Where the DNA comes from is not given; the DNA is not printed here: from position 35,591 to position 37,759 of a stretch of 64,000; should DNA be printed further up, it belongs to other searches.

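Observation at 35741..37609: ExeA/GspA-like AAA+ ATPase fused through a TM helix to a peptidoglycan amidase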

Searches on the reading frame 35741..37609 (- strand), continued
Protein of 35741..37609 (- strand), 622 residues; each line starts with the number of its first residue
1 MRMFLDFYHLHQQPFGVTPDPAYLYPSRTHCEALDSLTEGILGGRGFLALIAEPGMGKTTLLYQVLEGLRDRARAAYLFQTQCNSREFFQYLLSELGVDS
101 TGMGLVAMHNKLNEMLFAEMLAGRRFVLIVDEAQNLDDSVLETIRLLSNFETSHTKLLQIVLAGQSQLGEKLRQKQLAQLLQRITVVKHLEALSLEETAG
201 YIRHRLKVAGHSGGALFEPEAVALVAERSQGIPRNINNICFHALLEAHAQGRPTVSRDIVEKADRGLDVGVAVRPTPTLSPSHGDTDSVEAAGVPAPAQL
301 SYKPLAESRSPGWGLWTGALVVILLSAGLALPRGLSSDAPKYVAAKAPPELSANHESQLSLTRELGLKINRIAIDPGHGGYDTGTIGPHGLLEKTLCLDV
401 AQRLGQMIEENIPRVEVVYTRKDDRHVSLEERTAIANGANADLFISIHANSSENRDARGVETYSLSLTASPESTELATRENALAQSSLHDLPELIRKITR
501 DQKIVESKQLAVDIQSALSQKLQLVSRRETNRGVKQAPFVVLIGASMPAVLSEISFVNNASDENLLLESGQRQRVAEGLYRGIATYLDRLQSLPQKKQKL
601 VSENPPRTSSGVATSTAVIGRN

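Call 23: search_solved_structures(query=window:35741-37609:-, max_evalue=0.001, show_alignments=4)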
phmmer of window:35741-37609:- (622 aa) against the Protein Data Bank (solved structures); distinct sequences matched with E-value up to 0.001: 11.
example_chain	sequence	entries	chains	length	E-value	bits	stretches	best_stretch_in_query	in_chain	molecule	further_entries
8c2o_A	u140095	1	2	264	1.8e-27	99.7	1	371-591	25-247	N-acetylmuramoyl-L-alanine amidase AmiA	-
1jwq_A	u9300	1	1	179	2.1e-24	89.5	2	372-464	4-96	N-ACETYLMURAMOYL-L-ALANINE AMIDASE CwlV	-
4rn7_A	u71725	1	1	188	1.4e-23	86.9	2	372-477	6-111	N-acetylmuramoyl-L-alanine amidase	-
4bin_A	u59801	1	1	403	1.7e-23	86.5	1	372-587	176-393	N-ACETYLMURAMOYL-L-ALANINE AMIDASE AMIC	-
5emi_A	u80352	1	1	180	2.6e-23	85.9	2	372-464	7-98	Cell wall hydrolase/autolysin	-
8c0j_A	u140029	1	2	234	5.4e-23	84.9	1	372-587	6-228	N-acetylmuramoyl-L-alanine amidase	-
3ne8_A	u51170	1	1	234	6.9e-21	77.9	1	371-592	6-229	N-acetylmuramoyl-l-alanine amidase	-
7tj4_B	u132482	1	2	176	4.3e-14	55.5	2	371-463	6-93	LytH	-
7rag_B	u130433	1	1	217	2e-11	46.7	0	371-463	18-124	Germination-specific N-acetylmuramoyl-L-alanine amidase, Autolysin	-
5j72_A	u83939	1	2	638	4.8e-11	45.4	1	371-465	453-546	Putative N-acetylmuramoyl-L-alanine amidase,autolysin cwp6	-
7b3n_A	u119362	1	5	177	8.1e-09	38.1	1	372-452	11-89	Cell wall hydrolase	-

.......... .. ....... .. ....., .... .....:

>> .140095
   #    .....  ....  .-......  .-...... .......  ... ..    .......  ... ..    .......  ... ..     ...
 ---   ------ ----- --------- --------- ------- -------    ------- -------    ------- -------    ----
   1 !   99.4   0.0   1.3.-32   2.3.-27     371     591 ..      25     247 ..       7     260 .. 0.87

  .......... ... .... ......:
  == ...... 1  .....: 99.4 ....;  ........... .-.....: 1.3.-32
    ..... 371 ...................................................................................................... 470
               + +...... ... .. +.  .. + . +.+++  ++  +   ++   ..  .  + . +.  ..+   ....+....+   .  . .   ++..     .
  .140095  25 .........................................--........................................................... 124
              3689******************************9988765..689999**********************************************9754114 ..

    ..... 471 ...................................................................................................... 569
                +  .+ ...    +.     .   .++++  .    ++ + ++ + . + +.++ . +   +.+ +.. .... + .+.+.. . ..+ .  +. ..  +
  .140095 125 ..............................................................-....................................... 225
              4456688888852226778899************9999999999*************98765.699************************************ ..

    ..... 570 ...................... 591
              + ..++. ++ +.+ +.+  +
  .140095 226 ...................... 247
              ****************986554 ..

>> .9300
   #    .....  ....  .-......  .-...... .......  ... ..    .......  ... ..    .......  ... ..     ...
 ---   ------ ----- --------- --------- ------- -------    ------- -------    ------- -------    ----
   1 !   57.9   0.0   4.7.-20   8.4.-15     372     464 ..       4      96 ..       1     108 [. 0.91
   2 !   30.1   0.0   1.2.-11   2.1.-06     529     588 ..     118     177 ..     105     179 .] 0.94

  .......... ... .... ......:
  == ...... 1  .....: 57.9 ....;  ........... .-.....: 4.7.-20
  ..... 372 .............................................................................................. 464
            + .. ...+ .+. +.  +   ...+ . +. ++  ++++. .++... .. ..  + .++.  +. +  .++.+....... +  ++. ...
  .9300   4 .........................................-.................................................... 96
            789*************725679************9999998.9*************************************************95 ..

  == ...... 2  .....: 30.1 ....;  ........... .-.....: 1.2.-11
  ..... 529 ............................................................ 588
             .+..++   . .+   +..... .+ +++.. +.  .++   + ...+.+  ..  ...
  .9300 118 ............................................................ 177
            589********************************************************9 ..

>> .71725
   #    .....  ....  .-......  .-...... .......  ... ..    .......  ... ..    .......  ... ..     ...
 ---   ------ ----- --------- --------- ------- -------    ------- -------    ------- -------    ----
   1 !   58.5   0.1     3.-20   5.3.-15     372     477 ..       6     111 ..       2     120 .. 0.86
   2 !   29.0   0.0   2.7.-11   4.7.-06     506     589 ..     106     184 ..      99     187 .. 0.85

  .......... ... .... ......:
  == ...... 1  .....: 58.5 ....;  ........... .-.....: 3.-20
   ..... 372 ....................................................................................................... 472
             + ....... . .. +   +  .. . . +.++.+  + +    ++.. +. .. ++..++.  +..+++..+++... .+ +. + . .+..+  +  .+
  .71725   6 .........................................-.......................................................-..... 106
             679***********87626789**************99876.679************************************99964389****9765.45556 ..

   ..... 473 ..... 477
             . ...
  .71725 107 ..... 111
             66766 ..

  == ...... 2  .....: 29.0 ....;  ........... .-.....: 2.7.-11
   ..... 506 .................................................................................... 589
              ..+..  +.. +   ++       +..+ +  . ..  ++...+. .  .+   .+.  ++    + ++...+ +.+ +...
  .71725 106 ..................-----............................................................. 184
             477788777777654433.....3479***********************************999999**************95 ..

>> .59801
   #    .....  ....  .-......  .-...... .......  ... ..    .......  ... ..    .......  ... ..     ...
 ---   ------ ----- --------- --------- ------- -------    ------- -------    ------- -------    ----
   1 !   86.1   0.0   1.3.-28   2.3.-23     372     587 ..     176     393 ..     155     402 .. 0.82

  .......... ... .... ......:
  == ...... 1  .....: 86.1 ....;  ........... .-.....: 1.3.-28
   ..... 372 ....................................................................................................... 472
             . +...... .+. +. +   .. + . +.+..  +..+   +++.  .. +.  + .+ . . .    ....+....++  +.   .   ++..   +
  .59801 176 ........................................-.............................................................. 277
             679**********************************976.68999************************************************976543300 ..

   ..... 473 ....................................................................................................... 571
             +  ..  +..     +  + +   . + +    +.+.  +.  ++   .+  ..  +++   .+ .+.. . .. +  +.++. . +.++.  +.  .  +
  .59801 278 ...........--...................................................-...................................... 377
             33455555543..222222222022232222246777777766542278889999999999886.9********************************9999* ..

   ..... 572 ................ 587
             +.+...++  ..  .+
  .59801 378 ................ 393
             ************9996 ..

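Call 27: search_protein_representatives(protein=window:35741-37609:-)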
Query: 622 residues. Proteins with E-value up to 0.001 (for the whole library): 67240; up to 1e-10: 41852; up to 1e-30: 10415. The best 150 are listed.
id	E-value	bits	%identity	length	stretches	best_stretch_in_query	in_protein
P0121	3.1e-277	937.5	72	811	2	3-336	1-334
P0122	1.4e-268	909.0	70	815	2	3-340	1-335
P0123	5.1e-224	761.8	63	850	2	3-329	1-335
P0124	1.8e-221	753.4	60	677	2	327-611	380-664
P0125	1.8e-179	614.8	57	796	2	3-269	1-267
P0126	1.8e-158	545.4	52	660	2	3-333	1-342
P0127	6.4e-155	533.7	54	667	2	300-593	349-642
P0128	1.0e-146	506.7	58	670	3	3-303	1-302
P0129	3.0e-146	505.1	73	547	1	3-332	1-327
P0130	1.7e-145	502.6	77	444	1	1-335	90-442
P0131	8.6e-121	421.0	92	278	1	2-213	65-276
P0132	2.0e-117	409.9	43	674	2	5-270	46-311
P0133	3.0e-117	409.4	56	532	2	344-615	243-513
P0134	2.3e-112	393.2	63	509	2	3-270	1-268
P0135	3.7e-111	389.2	61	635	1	4-331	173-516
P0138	7.0e-107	375.1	57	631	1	4-333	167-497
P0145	3.2e-103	363.0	66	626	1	2-263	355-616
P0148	4.4e-102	359.3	65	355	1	351-616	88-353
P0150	6.7e-102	358.7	64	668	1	3-278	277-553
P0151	1.7e-100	354.1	63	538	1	332-609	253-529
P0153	3.4e-99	349.7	50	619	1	3-365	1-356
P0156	1.8e-97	344.0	61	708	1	3-276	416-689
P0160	4.9e-96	339.3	68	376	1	328-568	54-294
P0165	1.1e-93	331.6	62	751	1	3-260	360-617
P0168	4.1e-93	329.7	58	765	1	4-280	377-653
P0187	4.1e-90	319.7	59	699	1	4-263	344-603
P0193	6.3e-89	315.8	53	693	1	3-306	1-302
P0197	1.3e-88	314.8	62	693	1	355-594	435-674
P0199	1.9e-88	314.3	51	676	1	3-330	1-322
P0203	6.1e-88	312.6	54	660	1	3-279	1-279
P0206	9.6e-88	311.9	53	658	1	3-288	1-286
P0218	7.6e-87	309.0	57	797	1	3-274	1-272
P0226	8.3e-86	305.5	53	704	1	3-278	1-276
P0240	1.2e-84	301.7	51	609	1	248-594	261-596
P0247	3.0e-84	300.4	57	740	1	354-595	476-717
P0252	4.5e-84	299.8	53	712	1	3-303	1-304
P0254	7.7e-84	299.0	58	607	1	347-596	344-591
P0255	8.4e-84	298.9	52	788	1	3-293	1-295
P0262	2.9e-83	297.1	52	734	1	3-293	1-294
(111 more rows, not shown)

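Call 30: predict_structure(alignment_id=A2)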
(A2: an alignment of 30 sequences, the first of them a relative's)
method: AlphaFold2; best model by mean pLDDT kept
length: 622 residues; sequences in the alignment: 30
mean_pLDDT: 43.3   pTM: 0.30
mean pLDDT of the five models: 43.3, 41.4, 40.9, 37.6, 35.0
residues with pLDDT >= 90: 1; 70-90: 70; 50-70: 134; < 50: 417
segments of 3 or more residues with pLDDT < 50: 1-84, 130-191, 268-321, 323-368, 379-394, 450-566, 590-622
pLDDT, mean of each block of 10 residues (from residue 1): 35 26 28 39 43 38 46 44 51 66 65 59 53 45 48 40 40 41 34 60 59 69 81 63 77 85 60 25 24 24 25 37 40 24 25 23 39 63 35 58 76 73 58 57 59 29 23 26 23 27 26 28 20 22 27 41 46 56 54 32 28 28 25
secondary structure, 60 per line:
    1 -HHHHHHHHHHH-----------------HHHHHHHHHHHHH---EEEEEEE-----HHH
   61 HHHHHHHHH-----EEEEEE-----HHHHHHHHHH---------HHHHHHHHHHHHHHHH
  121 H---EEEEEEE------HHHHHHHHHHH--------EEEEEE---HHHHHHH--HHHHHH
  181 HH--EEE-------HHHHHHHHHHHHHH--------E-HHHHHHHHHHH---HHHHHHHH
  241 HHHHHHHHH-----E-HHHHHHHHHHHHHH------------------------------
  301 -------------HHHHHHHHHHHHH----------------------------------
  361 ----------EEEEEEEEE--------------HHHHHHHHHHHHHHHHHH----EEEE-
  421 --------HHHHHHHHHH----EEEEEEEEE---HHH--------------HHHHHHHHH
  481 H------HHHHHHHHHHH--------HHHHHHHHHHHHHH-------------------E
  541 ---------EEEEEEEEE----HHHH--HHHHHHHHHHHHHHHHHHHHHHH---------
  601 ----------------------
elements in order: H2-12 H30-42 E46-52 H58-69 E75-80 H86-95 H105-121 E125-131 H138-148 E157-162 H166-172 H175-182 E185-187 H195-208 H219-229 H233-249 H257-270 H314-326 E371-379 H394-411 E416-419 H429-438 E443-451 H472-481 H488-498 H507-520 E550-558 H563-566 H569-591

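Call 33: search_protein_families(library=pfam, proteins=[P0153, P0199, P0206, P0203, P0218, P0255, P0262, P0226, P0193, P0252], max_evalue=0.001)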
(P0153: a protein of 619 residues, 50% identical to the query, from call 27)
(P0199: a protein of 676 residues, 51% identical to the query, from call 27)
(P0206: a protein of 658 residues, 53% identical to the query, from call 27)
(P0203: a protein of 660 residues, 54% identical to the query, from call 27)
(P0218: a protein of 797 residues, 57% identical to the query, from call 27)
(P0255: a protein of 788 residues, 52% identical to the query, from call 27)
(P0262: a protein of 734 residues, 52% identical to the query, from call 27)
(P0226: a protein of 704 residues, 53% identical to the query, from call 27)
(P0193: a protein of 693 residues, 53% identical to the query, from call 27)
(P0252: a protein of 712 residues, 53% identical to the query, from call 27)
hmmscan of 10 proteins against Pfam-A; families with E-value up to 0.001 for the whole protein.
P0153 (619 aa): 7 families
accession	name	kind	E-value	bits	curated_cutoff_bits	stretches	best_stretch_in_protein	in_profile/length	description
PF13401.12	AAA_22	-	5.8e-24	85.3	27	1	42-170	4-130/130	AAA domain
PF13191.12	AAA_16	-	1.2e-09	39.3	32.6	1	28-151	8-161/167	AAA ATPase domain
PF01476.26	LysM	-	4.7e-05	23.7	20.9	1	562-610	2-43/43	LysM domain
PF00515.34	TPR_1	-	0.00011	22.3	27.8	1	472-498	8-34/34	Tetratricopeptide repeat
PF01926.29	MMR_HSR1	-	0.00055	20.5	21.9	1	46-144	2-99/113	50S ribosome-binding GTPase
PF07719.23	TPR_2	-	0.00071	20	27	0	475-498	11-34/34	Tetratricopeptide repeat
PF13245.12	AAA_19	-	0.00097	19.8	25.1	0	43-154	11-119/134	AAA domain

P0199 (676 aa): 20 families
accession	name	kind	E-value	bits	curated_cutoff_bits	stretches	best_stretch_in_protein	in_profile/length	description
PF13414.12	TPR_11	-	1.3e-29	102.1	26.8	3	596-626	12-42/42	TPR repeat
PF07719.23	TPR_2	-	7.3e-24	82.3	27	2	612-644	1-33/34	Tetratricopeptide repeat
PF13432.12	TPR_16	-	4.4e-22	78.6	32.7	3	512-574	2-64/65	Tetratricopeptide repeat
PF13401.12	AAA_22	-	8.8e-22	78.3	27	1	42-170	4-130/130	AAA domain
PF13431.12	TPR_17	-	1.5e-20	72.1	24.4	2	496-527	2-33/34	Tetratricopeptide repeat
PF13181.12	TPR_8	-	3.1e-19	67.9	25.7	2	612-644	1-33/34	Tetratricopeptide repeat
PF14559.12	TPR_19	-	6.6e-18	65.2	25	3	520-578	4-62/68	Tetratricopeptide repeat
PF00515.34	TPR_1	-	8.6e-16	57.5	27.8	1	612-644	1-33/34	Tetratricopeptide repeat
PF13428.12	TPR_14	-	8e-14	51.2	23.5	1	613-654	2-43/44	Tetratricopeptide repeat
PF24575.1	TPR_Slam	-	6.3e-11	43.1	35.2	1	615-667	50-102/104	Surface lipoprotein assembly modifier, N-terminal TPR repeats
PF23914.1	TPR_CcmH_CycH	-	3.8e-10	40.3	42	1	531-643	40-152/158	Cytochrome c-type biogenesis protein H TPR domain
PF13424.12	TPR_12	-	4.8e-09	36.7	30.1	1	508-571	4-75/77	Tetratricopeptide repeat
PF13191.12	AAA_16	-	1.1e-07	33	32.6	1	28-152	8-162/167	AAA ATPase domain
PF13176.12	TPR_7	-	1.9e-07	31.1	27.9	0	509-538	1-30/36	Tetratricopeptide repeat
PF14561.12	TPR_20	-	2.4e-06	28.2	25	0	597-634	7-44/90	Tetratricopeptide repeat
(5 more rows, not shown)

P0206 (658 aa): 7 families
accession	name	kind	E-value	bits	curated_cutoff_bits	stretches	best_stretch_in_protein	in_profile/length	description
PF13401.12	AAA_22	-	1.4e-23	84.1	27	1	41-169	3-129/130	AAA domain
PF03544.19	TonB_C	-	8.2e-20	71.5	24.6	1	582-656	2-78/79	Gram-negative bacterial TonB protein C-terminal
PF13191.12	AAA_16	-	1.2e-09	39.3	32.6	1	26-150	6-160/167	AAA ATPase domain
PF13604.12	AAA_30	-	7.9e-06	26.2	27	1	40-190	15-152/191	AAA domain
PF13245.12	AAA_19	-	0.00039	21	25.1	0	43-154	11-119/134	AAA domain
PF25199.1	nSTAND_NTPase5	-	0.00057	20.2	34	0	36-161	34-131/145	Novel STAND NTPase 5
PF20720.3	nSTAND3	-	0.00091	19.4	27.2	0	41-77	15-51/155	Novel STAND NTPase 3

P0203 (660 aa): 9 families
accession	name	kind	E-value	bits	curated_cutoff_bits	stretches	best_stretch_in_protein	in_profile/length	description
PF13401.12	AAA_22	-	4.4e-23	82.5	27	1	41-170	3-130/130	AAA domain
PF08308.17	PEGA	-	2.2e-18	66.4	20.8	2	493-560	2-68/71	PEGA domain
PF13191.12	AAA_16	-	1.3e-08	36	32.6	1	27-152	7-162/167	AAA ATPase domain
PF13604.12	AAA_30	-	2.3e-05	24.6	27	1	40-141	15-107/191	AAA domain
PF25199.1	nSTAND_NTPase5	-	0.00019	21.7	34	0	41-161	39-131/145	Novel STAND NTPase 5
PF13173.12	AAA_14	-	0.00027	21.4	27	1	54-195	13-127/129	AAA domain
PF13245.12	AAA_19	-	0.00029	21.4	25.1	1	44-149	12-115/134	AAA domain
PF05729.18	NACHT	-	0.00032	21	26.7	1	51-204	8-164/167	NACHT domain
PF04851.21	ResIII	-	0.00075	19.9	22.5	0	28-80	8-63/164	Type III restriction enzyme, res subunit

P0218 (797 aa): 4 families
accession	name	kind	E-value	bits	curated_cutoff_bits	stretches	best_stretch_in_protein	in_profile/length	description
PF13401.12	AAA_22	-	1.9e-24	86.9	27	1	41-170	3-130/130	AAA domain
PF03544.19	TonB_C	-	4.3e-16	59.6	24.6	1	722-796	3-79/79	Gram-negative bacterial TonB protein C-terminal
PF13191.12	AAA_16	-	4.5e-11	44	32.6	1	22-151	2-161/167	AAA ATPase domain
PF07728.20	AAA_5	-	0.00078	19.9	22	0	48-154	4-99/139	AAA domain (dynein-related subfamily)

P0255 (788 aa): 11 families
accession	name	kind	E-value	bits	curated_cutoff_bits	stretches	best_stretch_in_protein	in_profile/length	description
PF13401.12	AAA_22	-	2e-24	86.8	27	1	41-170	3-130/130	AAA domain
PF03544.19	TonB_C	-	3.9e-19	69.3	24.6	1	713-787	3-79/79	Gram-negative bacterial TonB protein C-terminal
PF13191.12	AAA_16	-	1.6e-10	42.2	32.6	1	28-150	8-160/167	AAA ATPase domain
PF13245.12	AAA_19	-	2.3e-05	25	25.1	1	43-153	11-118/134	AAA domain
PF01637.24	ATPase_2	-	6.4e-05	23.3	33.2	1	51-138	28-124/225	ATPase domain predominantly from Archaea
PF13604.12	AAA_30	-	0.00015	22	27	1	40-154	15-118/191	AAA domain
PF13173.12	AAA_14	-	0.00018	22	27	1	53-195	12-127/129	AAA domain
PF05729.18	NACHT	-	0.00033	21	26.7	1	51-140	8-99/167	NACHT domain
PF24883.2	NPHP3_N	-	0.00077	20.1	24.8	0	44-106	23-87/164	Nephrocystin 3, N-terminal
PF03796.21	DnaB_C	-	0.00088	19.2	27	0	36-138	13-116/255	DnaB-like helicase C terminal domain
PF04665.18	Pox_A32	-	0.00095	19.1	22.8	0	46-137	16-113/242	Poxvirus A32 protein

P0262 (734 aa): 4 families
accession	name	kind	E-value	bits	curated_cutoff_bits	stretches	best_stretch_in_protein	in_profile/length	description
PF13401.12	AAA_22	-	5.7e-21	75.6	27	1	41-170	3-130/130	AAA domain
PF03544.19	TonB_C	-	2.8e-18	66.6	24.6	1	650-725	2-79/79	Gram-negative bacterial TonB protein C-terminal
PF13191.12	AAA_16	-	3.2e-10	41.2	32.6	1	27-150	7-160/167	AAA ATPase domain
PF24883.2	NPHP3_N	-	0.00071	20.2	24.8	0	43-93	22-78/164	Nephrocystin 3, N-terminal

P0226 (704 aa): 4 families
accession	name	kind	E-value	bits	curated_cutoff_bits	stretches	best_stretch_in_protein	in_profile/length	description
PF13401.12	AAA_22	-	5.8e-22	78.8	27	1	40-170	2-130/130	AAA domain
PF03544.19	TonB_C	-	2.2e-18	66.9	24.6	1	573-648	2-78/79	Gram-negative bacterial TonB protein C-terminal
PF13191.12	AAA_16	-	2.2e-09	38.5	32.6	1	29-151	9-161/167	AAA ATPase domain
PF13245.12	AAA_19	-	0.00071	20.2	25.1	0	45-135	13-103/134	AAA domain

P0193 (693 aa): 10 families
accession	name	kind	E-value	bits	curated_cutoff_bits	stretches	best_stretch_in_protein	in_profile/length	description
PF13401.12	AAA_22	-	1.2e-25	90.8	27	1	41-170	3-130/130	AAA domain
PF03544.19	TonB_C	-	3.8e-19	69.3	24.6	1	618-692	3-79/79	Gram-negative bacterial TonB protein C-terminal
PF13191.12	AAA_16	-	8e-13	49.7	32.6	1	29-151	9-161/167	AAA ATPase domain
PF13173.12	AAA_14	-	2.8e-06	27.8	27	1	45-148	4-88/129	AAA domain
PF13604.12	AAA_30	-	3.7e-05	24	27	1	39-155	14-119/191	AAA domain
PF07728.20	AAA_5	-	6.4e-05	23.4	22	1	47-149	3-94/139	AAA domain (dynein-related subfamily)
PF00004.35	AAA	-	0.0002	22.3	21.2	1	47-137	2-72/131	ATPase family associated with various cellular activities (AAA)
PF24883.2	NPHP3_N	-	0.00027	21.6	24.8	0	44-78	23-58/164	Nephrocystin 3, N-terminal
PF01637.24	ATPase_2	-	0.00066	20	33.2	0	28-137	4-124/225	ATPase domain predominantly from Archaea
PF13521.12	AAA_28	-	0.00097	19.8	27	0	47-129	3-80/164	AAA domain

P0252 (712 aa): 3 families
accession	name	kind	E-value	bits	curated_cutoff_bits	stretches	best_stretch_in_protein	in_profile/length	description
PF13401.12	AAA_22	-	5.6e-24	85.4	27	1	41-170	3-130/130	AAA domain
PF03544.19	TonB_C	-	3.5e-18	66.3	24.6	1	637-710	2-77/79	Gram-negative bacterial TonB protein C-terminal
PF13191.12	AAA_16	-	1.6e-08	35.7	32.6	1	29-150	9-160/167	AAA ATPase domain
